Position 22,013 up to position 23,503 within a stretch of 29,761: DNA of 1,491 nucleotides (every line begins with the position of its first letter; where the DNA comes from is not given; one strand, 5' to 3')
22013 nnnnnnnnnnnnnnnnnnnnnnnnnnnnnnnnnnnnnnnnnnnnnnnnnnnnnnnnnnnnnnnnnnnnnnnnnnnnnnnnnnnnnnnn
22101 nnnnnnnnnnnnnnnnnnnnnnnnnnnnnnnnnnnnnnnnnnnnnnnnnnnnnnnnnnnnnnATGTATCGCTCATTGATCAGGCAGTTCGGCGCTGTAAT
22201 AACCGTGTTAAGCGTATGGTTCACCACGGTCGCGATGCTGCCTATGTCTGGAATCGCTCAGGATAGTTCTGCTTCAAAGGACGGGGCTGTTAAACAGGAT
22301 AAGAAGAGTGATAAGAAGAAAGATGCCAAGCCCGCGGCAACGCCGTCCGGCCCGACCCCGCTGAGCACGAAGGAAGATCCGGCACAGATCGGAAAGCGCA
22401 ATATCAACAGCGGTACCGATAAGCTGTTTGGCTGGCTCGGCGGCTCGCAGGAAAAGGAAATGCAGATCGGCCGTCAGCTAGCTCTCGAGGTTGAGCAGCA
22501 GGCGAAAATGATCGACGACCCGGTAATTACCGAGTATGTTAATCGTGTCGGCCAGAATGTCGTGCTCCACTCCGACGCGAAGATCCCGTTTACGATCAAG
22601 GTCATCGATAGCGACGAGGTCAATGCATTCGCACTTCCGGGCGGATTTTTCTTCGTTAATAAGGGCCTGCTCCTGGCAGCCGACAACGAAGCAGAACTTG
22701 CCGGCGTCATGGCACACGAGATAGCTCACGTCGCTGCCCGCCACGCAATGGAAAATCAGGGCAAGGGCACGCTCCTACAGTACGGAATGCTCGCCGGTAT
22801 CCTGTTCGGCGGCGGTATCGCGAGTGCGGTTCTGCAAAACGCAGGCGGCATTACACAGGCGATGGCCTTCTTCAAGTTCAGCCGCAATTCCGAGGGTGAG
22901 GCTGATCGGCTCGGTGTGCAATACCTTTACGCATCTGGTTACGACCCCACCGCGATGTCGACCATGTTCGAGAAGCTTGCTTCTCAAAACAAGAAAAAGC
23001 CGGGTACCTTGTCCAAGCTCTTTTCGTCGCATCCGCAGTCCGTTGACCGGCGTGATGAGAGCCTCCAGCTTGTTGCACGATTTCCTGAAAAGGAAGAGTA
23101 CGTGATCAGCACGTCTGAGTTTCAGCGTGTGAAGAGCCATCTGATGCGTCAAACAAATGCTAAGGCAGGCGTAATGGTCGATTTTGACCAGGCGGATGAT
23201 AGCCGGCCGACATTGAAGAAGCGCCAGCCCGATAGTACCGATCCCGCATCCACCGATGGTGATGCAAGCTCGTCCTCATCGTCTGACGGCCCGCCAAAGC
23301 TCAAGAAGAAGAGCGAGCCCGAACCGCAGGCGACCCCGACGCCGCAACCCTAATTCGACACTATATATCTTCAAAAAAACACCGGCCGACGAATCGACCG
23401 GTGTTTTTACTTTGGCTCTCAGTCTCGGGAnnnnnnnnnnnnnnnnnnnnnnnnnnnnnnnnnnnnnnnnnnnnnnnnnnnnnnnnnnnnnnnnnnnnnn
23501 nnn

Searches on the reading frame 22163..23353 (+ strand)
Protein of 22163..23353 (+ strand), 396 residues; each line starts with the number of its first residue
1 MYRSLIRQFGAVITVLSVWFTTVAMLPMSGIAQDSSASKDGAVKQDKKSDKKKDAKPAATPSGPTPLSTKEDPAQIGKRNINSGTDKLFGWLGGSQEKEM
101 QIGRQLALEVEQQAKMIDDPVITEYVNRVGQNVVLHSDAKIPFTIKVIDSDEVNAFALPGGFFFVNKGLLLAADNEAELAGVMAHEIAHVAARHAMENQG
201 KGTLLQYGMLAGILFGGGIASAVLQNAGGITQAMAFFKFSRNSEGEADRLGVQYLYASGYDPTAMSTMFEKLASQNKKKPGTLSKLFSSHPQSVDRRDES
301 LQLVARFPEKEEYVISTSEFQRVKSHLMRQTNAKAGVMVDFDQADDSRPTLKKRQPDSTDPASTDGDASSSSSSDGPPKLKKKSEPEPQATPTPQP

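Call 6: search_protein_families(library=pfam, proteins=[window:22163-23353:+], max_evalue=0.01)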
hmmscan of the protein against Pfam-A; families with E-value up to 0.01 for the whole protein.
window:22163-23353:+ (396 aa): 1 family
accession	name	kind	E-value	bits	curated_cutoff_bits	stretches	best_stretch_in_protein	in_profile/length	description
PF01435.24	Peptidase_M48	-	1.3e-32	113.6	20.3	1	124-296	5-178/186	Peptidase family M48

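Call 33: search_protein_families(library=ncbifam, proteins=[window:22163-23353:+], max_evalue=0.01)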
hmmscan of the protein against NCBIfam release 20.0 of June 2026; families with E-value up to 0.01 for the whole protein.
window:22163-23353:+ (396 aa): 8 families
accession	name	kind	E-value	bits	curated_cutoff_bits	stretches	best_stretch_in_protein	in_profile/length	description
NF052400.1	M48_BAM_BepA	equivalog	9.2e-49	166.5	570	1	95-330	42-281/483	beta-barrel assembly-enhancing protease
NF052399.1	M48_lipo_LoiP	exception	6.8e-18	65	365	1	123-298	65-238/247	metalloprotease LoiP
NF002363.0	PRK01345.1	equivalog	9.4e-07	28.2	422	1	113-211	57-157/318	zinc metalloprotease HtpX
NF002826.0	PRK03001.1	equivalog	4.6e-06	26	369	1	127-195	71-141/285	zinc metalloprotease HtpX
NF003965.0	PRK05457.1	equivalog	1.8e-05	24.2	245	1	118-192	75-147/285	protease HtpX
NF003425.0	PRK04897.1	equivalog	4.1e-05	22.9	355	1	139-191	93-149/298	zinc metalloprotease HtpX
NF002669.0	PRK02391.1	equivalog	8.6e-05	21.8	341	1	136-196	89-151/298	zinc metalloprotease HtpX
NF002775.0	PRK02870.1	equivalog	0.00041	19.7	285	0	135-191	124-185/338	zinc metalloprotease HtpX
